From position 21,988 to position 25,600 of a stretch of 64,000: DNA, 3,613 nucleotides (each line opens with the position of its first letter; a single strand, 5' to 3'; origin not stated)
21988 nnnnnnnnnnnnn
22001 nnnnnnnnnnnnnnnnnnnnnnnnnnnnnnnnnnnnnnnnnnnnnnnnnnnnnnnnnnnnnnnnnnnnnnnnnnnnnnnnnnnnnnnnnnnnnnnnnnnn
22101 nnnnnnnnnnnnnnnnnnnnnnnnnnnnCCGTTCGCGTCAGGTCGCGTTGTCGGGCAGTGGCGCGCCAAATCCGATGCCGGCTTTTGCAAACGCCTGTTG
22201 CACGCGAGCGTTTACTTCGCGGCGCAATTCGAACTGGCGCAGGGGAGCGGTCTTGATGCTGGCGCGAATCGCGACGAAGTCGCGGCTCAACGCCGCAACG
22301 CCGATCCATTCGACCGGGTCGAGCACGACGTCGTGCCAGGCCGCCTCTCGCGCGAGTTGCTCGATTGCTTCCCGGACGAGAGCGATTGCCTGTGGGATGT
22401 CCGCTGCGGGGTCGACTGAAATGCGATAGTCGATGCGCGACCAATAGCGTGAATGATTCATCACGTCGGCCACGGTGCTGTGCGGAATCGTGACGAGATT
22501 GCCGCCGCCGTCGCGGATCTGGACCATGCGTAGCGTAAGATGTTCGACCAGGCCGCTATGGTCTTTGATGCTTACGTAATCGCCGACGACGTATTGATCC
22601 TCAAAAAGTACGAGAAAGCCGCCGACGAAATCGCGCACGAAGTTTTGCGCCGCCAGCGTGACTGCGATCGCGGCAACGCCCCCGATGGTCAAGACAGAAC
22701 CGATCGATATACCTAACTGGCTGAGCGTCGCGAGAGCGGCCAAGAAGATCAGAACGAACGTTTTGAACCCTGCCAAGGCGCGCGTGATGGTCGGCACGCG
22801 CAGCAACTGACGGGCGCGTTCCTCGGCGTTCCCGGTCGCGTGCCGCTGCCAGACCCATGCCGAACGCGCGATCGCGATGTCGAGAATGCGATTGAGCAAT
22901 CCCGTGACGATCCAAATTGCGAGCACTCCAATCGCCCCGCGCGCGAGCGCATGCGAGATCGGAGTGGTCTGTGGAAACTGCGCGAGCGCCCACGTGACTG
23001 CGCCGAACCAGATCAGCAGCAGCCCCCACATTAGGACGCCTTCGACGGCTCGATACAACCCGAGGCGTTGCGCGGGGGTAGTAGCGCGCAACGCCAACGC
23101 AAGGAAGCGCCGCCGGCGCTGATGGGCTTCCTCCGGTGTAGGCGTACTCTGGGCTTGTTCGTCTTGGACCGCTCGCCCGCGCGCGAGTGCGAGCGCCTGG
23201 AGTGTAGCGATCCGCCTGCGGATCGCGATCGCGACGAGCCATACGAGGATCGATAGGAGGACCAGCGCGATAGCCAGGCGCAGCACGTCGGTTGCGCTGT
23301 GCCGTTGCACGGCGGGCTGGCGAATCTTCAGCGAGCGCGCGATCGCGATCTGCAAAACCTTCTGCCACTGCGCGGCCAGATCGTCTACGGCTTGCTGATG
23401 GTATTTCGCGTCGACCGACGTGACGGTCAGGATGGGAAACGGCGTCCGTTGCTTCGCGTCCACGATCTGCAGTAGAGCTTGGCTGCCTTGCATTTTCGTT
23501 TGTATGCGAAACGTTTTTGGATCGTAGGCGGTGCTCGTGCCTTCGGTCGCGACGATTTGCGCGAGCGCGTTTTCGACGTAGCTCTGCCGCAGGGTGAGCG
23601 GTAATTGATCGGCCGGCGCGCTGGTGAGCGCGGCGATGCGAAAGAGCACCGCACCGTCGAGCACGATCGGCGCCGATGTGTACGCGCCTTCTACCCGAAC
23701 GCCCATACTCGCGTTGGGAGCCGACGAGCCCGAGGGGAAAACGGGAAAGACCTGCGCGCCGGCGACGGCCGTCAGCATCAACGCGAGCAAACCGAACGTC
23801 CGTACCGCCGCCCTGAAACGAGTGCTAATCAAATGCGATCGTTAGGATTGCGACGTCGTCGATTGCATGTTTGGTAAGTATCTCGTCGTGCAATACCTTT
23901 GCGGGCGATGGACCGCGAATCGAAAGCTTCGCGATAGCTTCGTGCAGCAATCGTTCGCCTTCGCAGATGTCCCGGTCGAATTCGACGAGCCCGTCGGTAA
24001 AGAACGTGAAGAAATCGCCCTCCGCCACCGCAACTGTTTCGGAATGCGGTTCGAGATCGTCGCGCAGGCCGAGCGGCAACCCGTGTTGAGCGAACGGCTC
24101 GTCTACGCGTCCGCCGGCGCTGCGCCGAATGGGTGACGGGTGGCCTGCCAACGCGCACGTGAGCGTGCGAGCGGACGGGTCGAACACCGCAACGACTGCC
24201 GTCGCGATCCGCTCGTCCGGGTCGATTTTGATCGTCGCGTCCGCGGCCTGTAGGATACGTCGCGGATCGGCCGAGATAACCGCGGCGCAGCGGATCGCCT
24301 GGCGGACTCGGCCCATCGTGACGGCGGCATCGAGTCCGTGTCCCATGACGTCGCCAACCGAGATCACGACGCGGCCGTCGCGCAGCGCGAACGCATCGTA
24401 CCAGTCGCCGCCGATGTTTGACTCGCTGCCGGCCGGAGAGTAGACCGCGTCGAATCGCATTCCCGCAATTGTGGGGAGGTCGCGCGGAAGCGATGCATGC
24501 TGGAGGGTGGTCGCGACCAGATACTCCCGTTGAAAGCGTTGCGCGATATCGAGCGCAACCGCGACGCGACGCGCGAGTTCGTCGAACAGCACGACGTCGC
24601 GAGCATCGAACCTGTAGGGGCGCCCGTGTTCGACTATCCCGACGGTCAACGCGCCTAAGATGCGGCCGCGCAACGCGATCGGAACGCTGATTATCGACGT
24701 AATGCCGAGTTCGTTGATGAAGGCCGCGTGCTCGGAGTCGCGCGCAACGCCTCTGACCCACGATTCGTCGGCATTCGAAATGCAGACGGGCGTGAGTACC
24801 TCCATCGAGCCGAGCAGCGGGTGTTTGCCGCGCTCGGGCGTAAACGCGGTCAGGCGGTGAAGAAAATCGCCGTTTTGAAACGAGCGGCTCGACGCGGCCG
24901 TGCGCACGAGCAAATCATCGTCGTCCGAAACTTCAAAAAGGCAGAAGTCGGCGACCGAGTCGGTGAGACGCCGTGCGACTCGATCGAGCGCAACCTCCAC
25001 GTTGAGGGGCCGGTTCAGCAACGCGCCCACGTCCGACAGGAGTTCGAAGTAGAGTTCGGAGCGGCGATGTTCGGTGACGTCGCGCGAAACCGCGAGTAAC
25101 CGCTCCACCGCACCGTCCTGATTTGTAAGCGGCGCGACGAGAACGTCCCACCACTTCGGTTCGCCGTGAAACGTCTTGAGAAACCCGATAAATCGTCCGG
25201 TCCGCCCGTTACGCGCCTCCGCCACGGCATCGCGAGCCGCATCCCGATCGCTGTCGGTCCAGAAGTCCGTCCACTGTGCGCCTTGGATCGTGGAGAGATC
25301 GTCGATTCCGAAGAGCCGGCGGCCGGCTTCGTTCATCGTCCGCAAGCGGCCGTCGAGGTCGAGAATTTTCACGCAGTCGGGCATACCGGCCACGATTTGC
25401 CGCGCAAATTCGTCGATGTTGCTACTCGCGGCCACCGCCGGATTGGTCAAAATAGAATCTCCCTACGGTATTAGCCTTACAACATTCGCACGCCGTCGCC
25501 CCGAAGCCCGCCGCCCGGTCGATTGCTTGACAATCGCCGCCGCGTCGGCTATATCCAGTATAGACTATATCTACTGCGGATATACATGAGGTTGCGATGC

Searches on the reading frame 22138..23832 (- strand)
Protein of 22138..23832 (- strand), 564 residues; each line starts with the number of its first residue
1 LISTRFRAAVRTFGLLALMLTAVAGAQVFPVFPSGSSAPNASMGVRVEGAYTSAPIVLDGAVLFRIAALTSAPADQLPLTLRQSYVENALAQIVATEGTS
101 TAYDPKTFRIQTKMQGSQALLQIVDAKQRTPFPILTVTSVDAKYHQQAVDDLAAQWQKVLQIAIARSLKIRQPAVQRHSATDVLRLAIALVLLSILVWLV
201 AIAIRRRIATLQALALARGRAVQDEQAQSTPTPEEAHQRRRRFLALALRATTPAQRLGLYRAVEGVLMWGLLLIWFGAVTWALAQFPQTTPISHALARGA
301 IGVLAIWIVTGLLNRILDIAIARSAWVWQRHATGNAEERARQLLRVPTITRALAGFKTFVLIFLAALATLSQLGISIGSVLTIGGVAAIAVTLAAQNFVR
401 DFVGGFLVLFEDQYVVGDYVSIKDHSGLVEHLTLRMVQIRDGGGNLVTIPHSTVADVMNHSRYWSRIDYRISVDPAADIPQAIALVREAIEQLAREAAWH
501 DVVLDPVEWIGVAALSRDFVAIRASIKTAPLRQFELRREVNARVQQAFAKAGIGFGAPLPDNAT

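Call 21: search_protein_families(library=pfam, proteins=[window:22138-23832:-], max_evalue=0.0001)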
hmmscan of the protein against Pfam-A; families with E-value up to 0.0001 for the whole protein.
window:22138-23832:- (564 aa): 3 families
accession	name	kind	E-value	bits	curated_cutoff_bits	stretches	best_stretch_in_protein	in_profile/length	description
PF00924.24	MS_channel_2nd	-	3.9e-18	65.8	20.2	1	398-462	2-68/68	Mechanosensitive ion channel, beta-domain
PF21082.3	MS_channel_3rd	-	3.9e-08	34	21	1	468-555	2-88/88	Mechanosensitive ion channel MscS, C-terminal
PF21088.3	MS_channel_1st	-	3e-06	27.5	23.1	1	357-396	3-42/42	Mechanosensitive ion channel, transmembrane helices 2/3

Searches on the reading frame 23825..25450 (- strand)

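Call 22: search_protein_families(library=pfam, proteins=[window:23825-25450:-], max_evalue=0.0001)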
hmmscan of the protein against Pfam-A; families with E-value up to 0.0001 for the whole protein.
window:23825-25450:- (541 aa): 6 families
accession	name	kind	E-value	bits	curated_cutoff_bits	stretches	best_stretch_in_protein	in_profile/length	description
PF07228.17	SpoIIE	-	2.7e-38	132.3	25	1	358-540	2-191/192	Stage II sporulation protein E (SpoIIE)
PF08448.16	PAS_4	-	1.8e-18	67.2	23.1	1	23-130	4-110/110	PAS fold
PF13185.12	GAF_2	-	5.4e-10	40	28.6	1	152-301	5-136/136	GAF domain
PF01590.32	GAF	-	4e-09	37.6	22.4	1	154-300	5-133/133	GAF domain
PF00989.32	PAS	-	5.4e-09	36.5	22.6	1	16-125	3-113/113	PAS fold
PF13426.13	PAS_9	-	8e-06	26.5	27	1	24-127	1-103/103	PAS domain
